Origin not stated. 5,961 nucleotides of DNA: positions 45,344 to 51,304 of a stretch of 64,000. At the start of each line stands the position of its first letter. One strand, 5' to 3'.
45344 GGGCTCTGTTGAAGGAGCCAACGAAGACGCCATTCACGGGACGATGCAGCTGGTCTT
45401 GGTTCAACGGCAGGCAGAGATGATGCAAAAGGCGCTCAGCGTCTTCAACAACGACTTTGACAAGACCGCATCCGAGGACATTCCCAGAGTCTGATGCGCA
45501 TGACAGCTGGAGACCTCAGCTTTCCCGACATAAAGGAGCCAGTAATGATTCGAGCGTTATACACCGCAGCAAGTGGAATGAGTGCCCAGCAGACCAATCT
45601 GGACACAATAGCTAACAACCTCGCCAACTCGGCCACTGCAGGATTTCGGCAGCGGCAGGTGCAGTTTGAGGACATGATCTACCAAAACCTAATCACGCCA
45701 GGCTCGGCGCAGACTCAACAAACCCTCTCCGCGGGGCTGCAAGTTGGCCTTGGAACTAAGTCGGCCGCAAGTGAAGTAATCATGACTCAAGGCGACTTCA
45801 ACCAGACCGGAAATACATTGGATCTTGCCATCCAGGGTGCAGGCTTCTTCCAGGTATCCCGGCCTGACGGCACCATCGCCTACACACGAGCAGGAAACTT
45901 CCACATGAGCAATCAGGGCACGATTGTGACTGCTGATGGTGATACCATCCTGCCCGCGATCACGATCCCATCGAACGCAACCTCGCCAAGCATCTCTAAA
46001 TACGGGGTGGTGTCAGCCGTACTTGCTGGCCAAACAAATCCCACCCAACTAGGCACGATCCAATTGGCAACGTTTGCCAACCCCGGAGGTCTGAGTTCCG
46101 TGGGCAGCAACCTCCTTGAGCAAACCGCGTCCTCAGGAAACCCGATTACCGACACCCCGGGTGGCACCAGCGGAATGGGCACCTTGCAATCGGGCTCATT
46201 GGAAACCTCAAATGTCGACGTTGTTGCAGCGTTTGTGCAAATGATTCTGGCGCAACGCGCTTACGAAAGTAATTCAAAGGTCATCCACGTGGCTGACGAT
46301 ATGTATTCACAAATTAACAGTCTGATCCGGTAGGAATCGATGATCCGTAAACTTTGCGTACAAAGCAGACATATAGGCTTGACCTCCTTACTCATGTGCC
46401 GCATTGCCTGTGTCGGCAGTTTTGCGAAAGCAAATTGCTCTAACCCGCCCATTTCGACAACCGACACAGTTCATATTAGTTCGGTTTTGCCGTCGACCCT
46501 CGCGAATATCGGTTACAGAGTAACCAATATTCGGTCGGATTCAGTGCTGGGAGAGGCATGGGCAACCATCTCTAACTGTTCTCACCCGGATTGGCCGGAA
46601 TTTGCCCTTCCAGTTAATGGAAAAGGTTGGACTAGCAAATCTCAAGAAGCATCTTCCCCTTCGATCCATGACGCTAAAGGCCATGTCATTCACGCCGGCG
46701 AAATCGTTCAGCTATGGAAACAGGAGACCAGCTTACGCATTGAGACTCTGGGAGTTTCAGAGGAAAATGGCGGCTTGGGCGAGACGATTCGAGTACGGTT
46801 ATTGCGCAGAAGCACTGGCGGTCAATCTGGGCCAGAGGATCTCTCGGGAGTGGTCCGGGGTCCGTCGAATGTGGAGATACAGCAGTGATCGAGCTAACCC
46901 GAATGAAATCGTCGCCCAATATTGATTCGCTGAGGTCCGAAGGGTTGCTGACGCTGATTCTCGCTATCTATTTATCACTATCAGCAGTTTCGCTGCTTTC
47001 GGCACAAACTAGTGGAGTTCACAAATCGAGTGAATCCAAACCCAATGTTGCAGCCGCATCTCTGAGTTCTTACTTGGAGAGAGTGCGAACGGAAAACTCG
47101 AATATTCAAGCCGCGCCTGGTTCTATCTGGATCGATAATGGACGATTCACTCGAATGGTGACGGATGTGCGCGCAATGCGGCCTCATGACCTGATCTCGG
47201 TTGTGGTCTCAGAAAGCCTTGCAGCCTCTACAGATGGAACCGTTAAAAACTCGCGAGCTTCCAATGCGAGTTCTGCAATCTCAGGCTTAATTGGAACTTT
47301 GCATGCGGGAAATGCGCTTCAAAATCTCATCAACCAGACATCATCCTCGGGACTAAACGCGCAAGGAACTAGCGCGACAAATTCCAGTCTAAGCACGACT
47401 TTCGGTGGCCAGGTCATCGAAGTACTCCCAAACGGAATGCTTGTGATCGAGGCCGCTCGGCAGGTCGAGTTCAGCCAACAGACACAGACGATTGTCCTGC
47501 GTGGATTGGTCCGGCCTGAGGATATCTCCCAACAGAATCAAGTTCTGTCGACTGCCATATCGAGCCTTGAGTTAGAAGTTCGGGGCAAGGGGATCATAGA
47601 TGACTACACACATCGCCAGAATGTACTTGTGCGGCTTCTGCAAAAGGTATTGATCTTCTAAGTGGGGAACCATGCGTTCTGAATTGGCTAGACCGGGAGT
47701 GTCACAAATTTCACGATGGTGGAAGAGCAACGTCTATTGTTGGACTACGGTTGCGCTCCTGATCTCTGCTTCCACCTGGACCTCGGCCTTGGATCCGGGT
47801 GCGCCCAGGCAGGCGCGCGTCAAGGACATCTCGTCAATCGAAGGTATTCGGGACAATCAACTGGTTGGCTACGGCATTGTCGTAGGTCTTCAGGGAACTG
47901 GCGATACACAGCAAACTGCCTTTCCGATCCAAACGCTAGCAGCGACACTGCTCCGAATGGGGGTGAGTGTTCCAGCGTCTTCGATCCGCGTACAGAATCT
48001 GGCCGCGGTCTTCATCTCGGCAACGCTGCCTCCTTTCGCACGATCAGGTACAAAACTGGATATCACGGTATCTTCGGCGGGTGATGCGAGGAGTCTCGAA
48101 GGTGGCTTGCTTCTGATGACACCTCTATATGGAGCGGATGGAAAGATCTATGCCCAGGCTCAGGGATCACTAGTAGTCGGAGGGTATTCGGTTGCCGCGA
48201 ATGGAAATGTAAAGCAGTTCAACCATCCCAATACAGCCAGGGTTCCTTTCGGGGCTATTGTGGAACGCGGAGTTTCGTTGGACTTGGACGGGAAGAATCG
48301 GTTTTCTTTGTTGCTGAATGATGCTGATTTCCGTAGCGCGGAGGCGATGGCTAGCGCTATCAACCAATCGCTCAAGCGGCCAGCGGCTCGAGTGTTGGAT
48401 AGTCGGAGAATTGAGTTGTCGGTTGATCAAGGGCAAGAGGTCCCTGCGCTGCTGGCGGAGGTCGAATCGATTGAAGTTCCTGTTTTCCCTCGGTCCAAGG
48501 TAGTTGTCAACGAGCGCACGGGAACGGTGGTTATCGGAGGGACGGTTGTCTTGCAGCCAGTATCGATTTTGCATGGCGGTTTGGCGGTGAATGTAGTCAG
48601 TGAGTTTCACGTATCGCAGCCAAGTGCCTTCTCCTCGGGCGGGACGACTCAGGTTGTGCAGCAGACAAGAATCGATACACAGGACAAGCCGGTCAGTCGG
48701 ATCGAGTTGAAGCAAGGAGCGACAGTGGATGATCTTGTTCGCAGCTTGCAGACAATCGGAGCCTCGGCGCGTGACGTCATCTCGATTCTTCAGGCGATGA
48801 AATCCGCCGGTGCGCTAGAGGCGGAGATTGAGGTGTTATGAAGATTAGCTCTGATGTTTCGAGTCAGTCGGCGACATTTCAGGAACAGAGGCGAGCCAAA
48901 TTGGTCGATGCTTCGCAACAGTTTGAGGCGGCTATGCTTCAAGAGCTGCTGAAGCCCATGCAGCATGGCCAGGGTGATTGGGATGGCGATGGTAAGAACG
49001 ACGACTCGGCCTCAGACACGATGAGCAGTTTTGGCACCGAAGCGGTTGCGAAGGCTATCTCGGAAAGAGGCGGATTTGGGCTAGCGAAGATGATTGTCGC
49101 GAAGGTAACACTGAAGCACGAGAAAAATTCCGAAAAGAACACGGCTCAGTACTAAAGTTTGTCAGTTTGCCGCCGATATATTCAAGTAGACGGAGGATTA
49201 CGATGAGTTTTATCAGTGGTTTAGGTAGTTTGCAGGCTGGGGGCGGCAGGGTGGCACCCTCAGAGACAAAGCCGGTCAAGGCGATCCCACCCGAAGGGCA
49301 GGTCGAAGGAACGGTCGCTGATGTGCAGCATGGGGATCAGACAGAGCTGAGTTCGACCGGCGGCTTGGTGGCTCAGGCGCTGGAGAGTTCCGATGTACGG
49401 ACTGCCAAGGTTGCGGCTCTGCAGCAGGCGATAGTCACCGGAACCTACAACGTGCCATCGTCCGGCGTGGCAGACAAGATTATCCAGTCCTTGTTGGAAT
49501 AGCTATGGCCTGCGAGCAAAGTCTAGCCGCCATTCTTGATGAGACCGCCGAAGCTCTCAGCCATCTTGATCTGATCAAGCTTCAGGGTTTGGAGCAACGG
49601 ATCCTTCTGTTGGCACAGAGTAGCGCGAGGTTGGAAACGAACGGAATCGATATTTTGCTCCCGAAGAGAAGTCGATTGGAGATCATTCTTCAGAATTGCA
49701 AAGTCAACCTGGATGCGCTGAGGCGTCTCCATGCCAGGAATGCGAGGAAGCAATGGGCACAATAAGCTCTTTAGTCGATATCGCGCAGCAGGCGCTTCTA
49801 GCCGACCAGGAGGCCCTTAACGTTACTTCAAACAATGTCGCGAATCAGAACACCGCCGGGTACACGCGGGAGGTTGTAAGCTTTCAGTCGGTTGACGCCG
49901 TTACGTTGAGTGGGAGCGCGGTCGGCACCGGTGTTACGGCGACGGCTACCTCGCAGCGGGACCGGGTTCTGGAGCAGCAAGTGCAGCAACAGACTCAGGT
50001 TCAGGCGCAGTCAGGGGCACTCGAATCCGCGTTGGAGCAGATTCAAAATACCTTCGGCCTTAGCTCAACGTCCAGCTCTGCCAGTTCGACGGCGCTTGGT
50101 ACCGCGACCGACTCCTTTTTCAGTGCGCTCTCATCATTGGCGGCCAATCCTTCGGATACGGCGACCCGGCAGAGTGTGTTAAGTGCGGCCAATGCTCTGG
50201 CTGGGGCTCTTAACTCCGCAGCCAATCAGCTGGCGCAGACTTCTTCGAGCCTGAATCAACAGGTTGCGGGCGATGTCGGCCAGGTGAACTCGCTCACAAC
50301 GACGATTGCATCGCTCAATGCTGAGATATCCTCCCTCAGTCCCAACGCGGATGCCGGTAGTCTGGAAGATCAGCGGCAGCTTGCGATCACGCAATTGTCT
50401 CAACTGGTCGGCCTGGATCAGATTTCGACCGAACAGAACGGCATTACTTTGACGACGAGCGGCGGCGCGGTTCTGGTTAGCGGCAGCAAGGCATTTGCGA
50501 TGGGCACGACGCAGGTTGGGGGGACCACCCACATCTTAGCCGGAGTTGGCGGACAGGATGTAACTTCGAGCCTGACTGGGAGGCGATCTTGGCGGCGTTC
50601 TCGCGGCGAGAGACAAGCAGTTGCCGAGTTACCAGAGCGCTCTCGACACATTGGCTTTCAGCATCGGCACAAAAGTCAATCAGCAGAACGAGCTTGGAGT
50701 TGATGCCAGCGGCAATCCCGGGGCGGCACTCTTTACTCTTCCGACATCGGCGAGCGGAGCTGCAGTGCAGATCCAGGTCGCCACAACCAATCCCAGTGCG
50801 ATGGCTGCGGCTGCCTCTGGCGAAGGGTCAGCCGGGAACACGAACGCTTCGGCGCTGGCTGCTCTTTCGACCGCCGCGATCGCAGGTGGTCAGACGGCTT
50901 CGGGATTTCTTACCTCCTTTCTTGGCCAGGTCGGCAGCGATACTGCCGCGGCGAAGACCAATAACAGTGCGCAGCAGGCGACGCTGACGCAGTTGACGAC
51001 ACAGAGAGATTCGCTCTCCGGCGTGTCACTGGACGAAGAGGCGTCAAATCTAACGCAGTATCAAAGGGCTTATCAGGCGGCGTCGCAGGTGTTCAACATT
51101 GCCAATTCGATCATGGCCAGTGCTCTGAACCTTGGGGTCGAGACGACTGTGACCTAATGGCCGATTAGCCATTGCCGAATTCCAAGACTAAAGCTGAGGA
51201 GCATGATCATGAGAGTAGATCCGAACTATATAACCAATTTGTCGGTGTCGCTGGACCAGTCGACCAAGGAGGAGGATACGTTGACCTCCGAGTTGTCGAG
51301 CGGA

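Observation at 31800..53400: Top-strand G/C asymmetry flips polarity inside the window (C-rich left, G-rich right), independent of gene orientation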

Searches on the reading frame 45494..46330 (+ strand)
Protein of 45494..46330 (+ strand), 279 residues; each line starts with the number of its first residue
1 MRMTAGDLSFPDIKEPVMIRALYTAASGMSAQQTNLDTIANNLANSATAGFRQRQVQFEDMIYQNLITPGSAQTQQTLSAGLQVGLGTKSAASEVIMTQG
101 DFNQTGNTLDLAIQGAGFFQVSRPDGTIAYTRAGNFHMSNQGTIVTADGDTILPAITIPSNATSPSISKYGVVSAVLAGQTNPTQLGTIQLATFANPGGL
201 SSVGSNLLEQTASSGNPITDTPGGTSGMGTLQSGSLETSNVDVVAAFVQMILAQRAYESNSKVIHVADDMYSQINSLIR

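Call 6: search_protein_families(library=pfam, proteins=[window:45494-46330:+])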
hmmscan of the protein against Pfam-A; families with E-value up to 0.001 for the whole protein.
window:45494-46330:+ (279 aa): 3 families
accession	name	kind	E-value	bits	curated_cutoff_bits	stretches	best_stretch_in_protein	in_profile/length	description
PF22692.1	LlgE_F_G_D1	-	3.8e-26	91.5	27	1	112-175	1-64/64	Flagellar hook protein FlgE/F/G D1 domain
PF06429.18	Flg_bbr_C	-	6.9e-18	64.3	23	1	232-277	1-46/46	Flagellar basal body rod FlgEFG protein C-terminal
PF00460.25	Flg_bb_rod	-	4.2e-10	39.8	20.7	1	22-52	1-31/31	Flagella basal body rod protein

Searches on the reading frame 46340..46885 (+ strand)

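Call 6: search_protein_families(library=pfam, proteins=[window:46340-46885:+])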
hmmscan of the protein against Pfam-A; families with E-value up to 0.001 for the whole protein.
window:46340-46885:+ (182 aa): 1 family
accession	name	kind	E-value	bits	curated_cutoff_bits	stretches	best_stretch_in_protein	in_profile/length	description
PF13144.11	ChapFlgA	-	5e-06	27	23.8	1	114-156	63-105/122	Chaperone for flagella basal body P-ring formation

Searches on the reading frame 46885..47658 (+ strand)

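Call 6: search_protein_families(library=pfam, proteins=[window:46885-47658:+])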
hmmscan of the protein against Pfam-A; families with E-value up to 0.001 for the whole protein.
window:46885-47658:+ (258 aa): 1 family
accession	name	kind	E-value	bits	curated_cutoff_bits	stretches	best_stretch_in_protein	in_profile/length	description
PF02107.21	FlgH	-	4e-42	144.2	27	1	76-256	2-171/172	Flagellar L-ring protein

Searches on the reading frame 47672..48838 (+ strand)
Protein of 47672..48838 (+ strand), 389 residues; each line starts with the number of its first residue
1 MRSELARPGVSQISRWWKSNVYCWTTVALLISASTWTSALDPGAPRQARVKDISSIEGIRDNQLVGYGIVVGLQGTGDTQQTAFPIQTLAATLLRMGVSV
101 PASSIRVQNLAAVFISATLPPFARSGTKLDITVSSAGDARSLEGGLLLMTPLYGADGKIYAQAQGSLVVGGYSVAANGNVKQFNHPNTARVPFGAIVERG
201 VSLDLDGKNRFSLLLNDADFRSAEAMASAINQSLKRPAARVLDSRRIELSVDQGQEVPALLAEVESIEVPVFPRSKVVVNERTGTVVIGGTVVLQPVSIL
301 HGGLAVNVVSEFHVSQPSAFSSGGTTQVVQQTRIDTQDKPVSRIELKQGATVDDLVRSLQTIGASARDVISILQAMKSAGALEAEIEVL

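Call 6: search_protein_families(library=pfam, proteins=[window:47672-48838:+])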
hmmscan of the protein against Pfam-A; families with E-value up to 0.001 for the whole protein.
window:47672-48838:+ (389 aa): 1 family
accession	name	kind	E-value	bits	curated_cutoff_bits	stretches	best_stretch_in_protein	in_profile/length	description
PF02119.21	FlgI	-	3.2e-123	411.5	25.3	1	49-388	1-343/343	Flagellar P-ring protein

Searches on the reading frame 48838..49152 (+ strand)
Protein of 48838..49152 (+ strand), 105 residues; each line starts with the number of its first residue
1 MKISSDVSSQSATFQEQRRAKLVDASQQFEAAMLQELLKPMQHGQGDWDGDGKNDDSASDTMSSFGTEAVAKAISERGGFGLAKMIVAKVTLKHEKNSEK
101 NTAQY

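Call 6: search_protein_families(library=pfam, proteins=[window:48838-49152:+])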
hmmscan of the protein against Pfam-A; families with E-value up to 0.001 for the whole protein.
window:48838-49152:+ (105 aa): 1 family
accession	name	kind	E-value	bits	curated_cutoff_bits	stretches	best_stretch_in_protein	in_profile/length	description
PF10135.14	Rod-binding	-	3.5e-05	24.7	25.1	1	55-87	15-49/51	Rod binding protein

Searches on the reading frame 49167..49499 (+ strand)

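Call 6: search_protein_families(library=pfam, proteins=[window:49167-49499:+])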
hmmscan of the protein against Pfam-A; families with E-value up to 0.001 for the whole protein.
window:49167-49499:+ (111 aa): 1 family
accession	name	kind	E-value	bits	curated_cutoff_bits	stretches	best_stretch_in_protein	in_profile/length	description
PF04316.19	FlgM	-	1.1e-12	48.3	25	1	57-107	1-55/55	Anti-sigma-28 factor, FlgM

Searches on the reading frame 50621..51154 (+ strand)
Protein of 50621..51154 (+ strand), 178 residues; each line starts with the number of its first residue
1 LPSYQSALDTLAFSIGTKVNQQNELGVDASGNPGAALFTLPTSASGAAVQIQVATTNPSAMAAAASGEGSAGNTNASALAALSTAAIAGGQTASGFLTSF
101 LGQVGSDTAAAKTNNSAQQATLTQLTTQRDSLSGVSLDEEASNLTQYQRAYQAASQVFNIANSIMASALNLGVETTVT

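Call 6: search_protein_families(library=pfam, proteins=[window:50621-51154:+])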
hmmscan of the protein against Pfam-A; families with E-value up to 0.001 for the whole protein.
window:50621-51154:+ (178 aa): 2 families
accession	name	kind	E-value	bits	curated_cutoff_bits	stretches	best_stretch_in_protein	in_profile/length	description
PF06429.18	Flg_bbr_C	-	5e-10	39.2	23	1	132-171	7-46/46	Flagellar basal body rod FlgEFG protein C-terminal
PF22638.1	FlgK_D1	-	5.3e-06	26.6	28.6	1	2-38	197-233/233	Flagellar hook-associated protein FlgK helical domain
